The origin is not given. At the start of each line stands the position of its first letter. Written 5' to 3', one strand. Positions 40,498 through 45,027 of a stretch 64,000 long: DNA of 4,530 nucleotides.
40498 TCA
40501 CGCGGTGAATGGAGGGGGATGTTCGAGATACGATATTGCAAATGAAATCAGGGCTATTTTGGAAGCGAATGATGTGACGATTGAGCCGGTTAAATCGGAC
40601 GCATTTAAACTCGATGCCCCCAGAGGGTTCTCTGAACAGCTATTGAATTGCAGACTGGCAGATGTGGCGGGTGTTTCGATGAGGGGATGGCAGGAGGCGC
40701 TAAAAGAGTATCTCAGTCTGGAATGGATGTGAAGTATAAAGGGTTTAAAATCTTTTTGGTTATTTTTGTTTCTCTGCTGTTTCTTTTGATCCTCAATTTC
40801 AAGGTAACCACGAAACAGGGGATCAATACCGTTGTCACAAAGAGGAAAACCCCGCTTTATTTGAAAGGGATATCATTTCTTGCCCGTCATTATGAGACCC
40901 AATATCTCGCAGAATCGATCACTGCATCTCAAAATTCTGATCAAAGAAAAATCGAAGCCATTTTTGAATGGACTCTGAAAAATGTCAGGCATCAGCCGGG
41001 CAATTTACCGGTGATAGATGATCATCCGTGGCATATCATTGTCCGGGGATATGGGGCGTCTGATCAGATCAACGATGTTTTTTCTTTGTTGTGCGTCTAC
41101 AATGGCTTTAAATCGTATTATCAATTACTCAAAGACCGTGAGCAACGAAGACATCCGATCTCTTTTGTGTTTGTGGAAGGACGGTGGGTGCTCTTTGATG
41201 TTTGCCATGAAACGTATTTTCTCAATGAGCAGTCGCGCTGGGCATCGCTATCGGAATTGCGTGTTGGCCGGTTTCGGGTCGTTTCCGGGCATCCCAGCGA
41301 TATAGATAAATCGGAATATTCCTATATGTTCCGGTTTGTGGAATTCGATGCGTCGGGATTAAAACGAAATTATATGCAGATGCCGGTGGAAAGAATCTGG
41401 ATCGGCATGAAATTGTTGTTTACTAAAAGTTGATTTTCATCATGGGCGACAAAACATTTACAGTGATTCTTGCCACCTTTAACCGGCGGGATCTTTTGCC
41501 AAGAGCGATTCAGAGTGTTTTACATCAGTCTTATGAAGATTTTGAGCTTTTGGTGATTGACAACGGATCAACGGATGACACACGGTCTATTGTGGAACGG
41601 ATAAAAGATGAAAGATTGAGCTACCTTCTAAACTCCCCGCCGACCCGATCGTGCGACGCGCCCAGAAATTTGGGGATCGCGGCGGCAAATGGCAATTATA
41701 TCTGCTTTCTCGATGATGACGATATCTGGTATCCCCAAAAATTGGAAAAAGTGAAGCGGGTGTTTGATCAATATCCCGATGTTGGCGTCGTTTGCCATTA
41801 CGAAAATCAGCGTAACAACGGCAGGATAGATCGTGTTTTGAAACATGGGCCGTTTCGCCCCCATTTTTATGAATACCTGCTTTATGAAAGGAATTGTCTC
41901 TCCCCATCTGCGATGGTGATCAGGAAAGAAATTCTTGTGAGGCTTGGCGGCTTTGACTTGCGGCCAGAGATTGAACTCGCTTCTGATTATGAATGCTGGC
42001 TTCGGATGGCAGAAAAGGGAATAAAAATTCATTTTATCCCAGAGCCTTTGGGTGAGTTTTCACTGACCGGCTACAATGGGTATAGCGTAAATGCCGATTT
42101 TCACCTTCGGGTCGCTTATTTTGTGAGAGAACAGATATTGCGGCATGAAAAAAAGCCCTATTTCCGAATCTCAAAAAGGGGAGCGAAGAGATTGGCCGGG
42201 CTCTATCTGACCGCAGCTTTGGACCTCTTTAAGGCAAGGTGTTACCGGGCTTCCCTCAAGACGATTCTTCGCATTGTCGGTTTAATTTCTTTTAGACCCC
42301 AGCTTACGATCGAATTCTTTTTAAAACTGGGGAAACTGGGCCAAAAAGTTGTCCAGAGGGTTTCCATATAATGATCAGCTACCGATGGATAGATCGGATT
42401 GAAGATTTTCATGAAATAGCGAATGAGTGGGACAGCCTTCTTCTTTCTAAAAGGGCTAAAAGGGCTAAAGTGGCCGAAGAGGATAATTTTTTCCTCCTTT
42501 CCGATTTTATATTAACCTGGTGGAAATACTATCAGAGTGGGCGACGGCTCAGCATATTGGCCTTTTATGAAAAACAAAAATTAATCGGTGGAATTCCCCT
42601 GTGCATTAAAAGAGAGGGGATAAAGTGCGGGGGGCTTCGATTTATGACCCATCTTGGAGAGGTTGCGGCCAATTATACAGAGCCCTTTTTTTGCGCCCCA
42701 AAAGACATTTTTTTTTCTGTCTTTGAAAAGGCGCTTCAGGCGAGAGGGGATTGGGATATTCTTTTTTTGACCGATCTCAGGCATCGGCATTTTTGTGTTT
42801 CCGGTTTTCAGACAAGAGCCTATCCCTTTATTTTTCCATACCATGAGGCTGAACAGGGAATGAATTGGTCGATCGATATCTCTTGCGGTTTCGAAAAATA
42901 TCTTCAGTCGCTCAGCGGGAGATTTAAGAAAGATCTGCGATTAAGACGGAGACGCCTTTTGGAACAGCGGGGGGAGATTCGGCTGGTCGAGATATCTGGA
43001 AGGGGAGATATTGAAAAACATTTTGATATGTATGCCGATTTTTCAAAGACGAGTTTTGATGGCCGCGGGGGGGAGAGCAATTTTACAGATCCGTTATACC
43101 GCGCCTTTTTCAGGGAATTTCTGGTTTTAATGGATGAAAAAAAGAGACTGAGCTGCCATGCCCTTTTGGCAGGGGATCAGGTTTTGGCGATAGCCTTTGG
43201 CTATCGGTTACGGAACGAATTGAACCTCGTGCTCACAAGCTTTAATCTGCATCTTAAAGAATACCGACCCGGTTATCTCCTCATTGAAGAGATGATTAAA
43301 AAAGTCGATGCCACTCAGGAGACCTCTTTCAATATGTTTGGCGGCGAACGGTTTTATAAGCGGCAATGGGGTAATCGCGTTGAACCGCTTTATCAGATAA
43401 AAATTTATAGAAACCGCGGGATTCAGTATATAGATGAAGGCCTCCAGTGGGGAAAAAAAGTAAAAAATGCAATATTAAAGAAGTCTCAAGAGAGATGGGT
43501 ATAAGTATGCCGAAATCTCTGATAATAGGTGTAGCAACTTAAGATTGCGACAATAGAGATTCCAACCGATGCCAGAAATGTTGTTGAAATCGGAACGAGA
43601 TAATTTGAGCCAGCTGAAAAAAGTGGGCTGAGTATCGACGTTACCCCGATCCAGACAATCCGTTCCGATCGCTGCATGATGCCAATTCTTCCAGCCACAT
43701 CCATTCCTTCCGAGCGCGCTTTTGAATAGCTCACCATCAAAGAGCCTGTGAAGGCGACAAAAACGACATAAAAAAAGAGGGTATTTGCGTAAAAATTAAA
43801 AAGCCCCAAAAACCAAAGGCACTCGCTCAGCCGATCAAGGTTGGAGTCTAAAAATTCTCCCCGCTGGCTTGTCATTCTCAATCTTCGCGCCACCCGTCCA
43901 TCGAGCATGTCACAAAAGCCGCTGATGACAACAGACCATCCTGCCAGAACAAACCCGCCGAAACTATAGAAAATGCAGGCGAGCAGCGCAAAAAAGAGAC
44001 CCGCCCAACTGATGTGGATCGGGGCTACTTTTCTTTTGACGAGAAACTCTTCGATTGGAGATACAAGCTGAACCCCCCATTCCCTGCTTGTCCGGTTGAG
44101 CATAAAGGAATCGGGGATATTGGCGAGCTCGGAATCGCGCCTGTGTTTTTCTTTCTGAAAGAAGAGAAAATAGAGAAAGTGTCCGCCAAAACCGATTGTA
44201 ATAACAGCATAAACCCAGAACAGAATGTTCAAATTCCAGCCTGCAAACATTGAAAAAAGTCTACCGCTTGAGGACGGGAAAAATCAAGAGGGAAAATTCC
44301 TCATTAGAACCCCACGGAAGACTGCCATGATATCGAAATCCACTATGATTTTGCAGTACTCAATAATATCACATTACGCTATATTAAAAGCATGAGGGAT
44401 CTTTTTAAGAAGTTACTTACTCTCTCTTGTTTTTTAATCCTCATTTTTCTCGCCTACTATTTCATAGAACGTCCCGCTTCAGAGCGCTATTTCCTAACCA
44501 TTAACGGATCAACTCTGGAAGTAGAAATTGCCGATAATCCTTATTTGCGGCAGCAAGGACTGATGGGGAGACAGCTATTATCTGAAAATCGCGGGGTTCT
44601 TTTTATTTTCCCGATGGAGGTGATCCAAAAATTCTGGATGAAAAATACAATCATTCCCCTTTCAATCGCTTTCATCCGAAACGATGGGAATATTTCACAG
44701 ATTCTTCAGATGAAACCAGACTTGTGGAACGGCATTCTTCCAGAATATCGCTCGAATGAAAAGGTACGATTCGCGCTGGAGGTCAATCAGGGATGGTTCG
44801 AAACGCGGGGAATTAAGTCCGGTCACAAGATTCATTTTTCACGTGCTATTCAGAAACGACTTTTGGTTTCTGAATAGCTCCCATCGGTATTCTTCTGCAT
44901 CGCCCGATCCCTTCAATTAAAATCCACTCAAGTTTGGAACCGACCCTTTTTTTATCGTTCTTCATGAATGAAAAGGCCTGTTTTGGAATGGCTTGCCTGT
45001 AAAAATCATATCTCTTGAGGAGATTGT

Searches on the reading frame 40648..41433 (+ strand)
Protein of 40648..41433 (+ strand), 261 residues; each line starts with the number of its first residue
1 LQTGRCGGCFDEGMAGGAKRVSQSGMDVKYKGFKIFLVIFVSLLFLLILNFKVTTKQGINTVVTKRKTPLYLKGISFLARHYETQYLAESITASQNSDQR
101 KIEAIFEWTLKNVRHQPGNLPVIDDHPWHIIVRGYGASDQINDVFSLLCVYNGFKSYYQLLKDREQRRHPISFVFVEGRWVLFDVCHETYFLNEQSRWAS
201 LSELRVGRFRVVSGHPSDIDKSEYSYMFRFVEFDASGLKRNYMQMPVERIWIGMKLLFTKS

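Call 27: search_protein_families(library=pfam, proteins=[window:40648-41433:+])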
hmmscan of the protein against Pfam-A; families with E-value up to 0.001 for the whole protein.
window:40648-41433:+ (261 aa): 1 family
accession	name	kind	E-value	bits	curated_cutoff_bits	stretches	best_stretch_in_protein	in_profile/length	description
PF01841.26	Transglut_core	-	2.6e-05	24.9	23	1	87-184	3-107/108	Transglutaminase-like superfamily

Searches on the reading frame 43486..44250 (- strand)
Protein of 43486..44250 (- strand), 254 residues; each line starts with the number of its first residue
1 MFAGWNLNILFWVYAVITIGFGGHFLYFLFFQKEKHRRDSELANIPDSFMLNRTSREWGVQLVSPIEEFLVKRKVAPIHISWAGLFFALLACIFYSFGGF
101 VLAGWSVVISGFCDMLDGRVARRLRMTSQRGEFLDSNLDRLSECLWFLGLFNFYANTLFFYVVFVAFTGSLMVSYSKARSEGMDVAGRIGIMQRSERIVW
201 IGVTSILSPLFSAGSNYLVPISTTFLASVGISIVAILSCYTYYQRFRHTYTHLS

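Call 27: search_protein_families(library=pfam, proteins=[window:43486-44250:-])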
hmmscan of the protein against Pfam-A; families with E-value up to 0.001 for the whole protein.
window:43486-44250:- (254 aa): 1 family
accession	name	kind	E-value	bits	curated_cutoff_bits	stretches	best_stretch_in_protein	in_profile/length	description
PF01066.26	CDP-OH_P_transf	-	4e-14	53.7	22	1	83-180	10-109/152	CDP-alcohol phosphatidyltransferase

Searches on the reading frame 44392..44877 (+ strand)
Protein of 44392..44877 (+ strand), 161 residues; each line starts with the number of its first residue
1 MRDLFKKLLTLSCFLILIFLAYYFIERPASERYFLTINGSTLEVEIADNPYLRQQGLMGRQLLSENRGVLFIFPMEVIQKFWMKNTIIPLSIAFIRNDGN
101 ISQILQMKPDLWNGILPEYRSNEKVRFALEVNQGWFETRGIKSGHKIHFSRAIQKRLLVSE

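Call 27: search_protein_families(library=pfam, proteins=[window:44392-44877:+])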
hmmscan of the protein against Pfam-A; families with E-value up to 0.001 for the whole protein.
window:44392-44877:+ (161 aa): 1 family
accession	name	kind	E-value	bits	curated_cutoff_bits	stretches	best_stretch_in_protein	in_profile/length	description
PF02643.20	DUF192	-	4e-29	101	27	1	43-149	2-96/96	Uncharacterized ACR, COG1430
